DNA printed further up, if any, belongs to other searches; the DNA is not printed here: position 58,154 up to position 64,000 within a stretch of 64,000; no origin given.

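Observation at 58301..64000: Giant AglB/STT3 oligosaccharyltransferase with ~1,200-aa C-terminal array of tandem carboxypeptidase-regulatory-like domains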

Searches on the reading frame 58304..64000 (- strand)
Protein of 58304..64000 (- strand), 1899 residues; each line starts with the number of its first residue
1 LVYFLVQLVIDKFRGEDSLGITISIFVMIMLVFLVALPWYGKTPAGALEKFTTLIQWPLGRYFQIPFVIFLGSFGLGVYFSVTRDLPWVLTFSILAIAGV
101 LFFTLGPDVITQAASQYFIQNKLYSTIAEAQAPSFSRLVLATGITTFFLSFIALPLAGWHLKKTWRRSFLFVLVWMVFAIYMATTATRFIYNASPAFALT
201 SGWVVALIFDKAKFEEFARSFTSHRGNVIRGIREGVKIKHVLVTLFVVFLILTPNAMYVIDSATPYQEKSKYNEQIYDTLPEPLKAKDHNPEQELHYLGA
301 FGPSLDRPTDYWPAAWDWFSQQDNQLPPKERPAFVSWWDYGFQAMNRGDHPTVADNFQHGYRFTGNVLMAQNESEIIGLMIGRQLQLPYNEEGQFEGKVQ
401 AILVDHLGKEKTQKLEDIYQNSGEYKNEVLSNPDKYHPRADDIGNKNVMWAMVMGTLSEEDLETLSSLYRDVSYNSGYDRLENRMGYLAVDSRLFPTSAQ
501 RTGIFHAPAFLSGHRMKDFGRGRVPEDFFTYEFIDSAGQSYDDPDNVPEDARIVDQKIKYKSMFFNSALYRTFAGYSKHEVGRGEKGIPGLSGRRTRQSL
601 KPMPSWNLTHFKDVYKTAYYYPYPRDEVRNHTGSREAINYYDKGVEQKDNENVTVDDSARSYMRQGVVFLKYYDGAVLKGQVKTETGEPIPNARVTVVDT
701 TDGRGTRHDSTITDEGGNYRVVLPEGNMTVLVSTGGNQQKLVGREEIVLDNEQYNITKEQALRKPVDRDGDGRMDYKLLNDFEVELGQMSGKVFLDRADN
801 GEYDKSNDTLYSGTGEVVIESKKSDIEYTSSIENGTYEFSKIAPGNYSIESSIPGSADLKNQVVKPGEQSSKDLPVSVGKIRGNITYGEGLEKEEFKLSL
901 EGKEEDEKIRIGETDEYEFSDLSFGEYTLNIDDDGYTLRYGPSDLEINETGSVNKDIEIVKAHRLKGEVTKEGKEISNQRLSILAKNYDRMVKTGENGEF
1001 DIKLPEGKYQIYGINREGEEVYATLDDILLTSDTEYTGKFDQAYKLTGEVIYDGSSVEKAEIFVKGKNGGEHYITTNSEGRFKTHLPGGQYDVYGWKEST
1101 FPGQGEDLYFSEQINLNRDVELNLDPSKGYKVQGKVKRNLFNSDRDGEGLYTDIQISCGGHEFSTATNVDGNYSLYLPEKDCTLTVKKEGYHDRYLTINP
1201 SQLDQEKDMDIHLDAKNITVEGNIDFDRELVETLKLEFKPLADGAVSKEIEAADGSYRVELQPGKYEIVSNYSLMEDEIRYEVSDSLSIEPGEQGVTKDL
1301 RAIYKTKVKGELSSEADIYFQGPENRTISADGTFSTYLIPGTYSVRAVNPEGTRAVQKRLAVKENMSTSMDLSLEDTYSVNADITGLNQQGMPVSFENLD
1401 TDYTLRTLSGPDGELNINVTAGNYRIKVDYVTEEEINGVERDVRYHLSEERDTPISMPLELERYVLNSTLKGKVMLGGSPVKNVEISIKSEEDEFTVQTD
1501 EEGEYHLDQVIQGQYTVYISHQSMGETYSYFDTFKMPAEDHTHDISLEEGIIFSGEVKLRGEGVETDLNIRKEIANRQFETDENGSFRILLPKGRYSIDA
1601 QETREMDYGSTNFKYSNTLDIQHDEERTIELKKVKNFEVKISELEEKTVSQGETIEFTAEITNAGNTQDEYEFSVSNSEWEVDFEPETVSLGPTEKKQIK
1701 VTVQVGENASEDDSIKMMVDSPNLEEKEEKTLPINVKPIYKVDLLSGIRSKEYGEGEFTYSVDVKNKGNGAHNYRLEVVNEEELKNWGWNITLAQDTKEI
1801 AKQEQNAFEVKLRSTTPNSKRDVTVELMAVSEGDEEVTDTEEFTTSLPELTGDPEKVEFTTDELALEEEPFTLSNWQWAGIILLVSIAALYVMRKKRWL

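Call 4: search_protein_families(library=pfam, proteins=[window:58304-64000:-], max_evalue=1)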
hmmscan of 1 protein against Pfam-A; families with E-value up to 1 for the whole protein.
window:58304-64000:- (1899 aa): 32 families (the best 25 are shown)
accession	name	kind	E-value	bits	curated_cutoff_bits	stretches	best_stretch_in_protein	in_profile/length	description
PF13620.12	CarboxypepD_reg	-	3e-58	194.5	32.3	8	678-740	2-62/82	Carboxypeptidase regulatory-like domain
PF13715.12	CarbopepD_reg_2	-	1.2e-29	102.6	32.2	4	1154-1219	17-82/88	CarboxypepD_reg-like domain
PF17210.9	SdrD_B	-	1.8e-12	47.9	29.7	2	792-858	6-71/112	SdrD B-like domain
PF20598.4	DUF6795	-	1.5e-11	45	27.4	2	1471-1513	2-49/103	Domain of unknown function (DUF6795)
PF23194.1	NOMO_5th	-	7.5e-11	42.7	27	0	1325-1352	33-61/89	NOMO fifth transthyretin-like domain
PF07210.18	DUF1416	-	1.4e-10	41.4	23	0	674-742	18-83/97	Protein of unknown function (DUF1416)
PF10670.15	DUF4198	-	1.5e-10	42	34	1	1449-1522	122-208/209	Domain of unknown function (DUF4198)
PF17802.7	SpaA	-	2.3e-09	37.7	23.1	1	1478-1517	13-56/91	Prealbumin-like fold domain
PF11614.14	FixG_C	-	2.3e-08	34.7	25.6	2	1657-1729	35-112/119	IG-like fold at C-terminal of FixG, putative oxidoreductase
PF14686.12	fn3_3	-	1.9e-05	24.8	24.4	1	1485-1519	15-51/75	Polysaccharide lyase family 4, domain II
PF17766.7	fn3_6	-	2.6e-05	24.8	26.4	1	1650-1710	14-76/99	Fibronectin type-III domain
PF09430.16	EMC7_beta-sandw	-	0.00029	21.4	26.6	0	1481-1522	7-48/122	ER membrane protein complex subunit 7, beta-sandwich domain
PF23374.1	Fn3_arc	-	0.0003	21.2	28.9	0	683-737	29-74/78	Archaeal fibronectin-III type-like domain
PF22902.2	NOMO1-like_9th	-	0.0003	21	27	1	1479-1506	11-41/75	BOS complex subunit NOMO1-like, beta sandwich domain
PF22544.2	HYDIN_VesB_CFA65-like_Ig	-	0.001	19.7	25.5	1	1648-1720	14-87/100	HYDIN/CFA65/VesB-like, Ig-like domain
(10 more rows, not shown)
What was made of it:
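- On CarboxypepD_reg (PF13620) domain array: 194.5 bits against a cutoff of 32.3, in 8 stretches (call 4).
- Pfam cross-hits to NOMO and EMC7 beta-sandwich models (call 4).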

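Call 5: search_protein_families(library=ncbifam, proteins=[window:58304-64000:-], max_evalue=0.1)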
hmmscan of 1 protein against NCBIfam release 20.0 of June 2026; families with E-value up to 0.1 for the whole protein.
window:58304-64000:- (1899 aa): 8 families
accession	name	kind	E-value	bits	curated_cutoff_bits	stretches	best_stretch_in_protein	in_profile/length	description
TIGR04154.1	archaeo_STT3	subfamily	2.5e-28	98.9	450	1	2-375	220-575/831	oligosaccharyl transferase, archaeosortase A system-associated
NF041740.1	choice_anch_T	equivalog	3.2e-17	62.5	70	2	1682-1841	79-249/259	choice-of-anchor T family protein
NF058648.1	ECF_sub_HI1622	equivalog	1.2e-06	28.6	100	1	669-733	18-81/180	NikL family nickel/cobalt ECF transporter subunit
TIGR02745.1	ccoG_rdxA_fixG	equivalog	1.2e-05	24.5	316.7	1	1619-1729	316-423/435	cytochrome c oxidase accessory protein CcoG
TIGR04134.1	lipo_with_rSAM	hypoth_equivalog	0.0032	17.5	39.8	1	678-722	42-90/150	radical SAM-associated putative lipoprotein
TIGR01451.2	B_ant_repeat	repeat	0.0088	16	24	0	1648-1667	7-26/53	DUF11 type repeat protein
NF040711.1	partner_SinI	subfamily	0.017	14.6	165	1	634-754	101-215/299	SinI family autotransporter-associated protein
NF010198.0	PRK13673.1-5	equivalog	0.092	13.1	116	0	234-266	33-65/118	hypothetical protein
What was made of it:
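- On AglB/STT3/PglB oligosaccharyltransferase (GT66): TIGR04154 at 2.5e-28 over profile positions 220-575 (call 5).
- On TIGR04154, archaeosortase-A-associated OST subfamily: 98.9 bits against a cutoff of 450 (call 5).
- TIGR04154, the archaeosortase-A-associated OST model, scores 98.9 against a cutoff of 450 (call 5).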
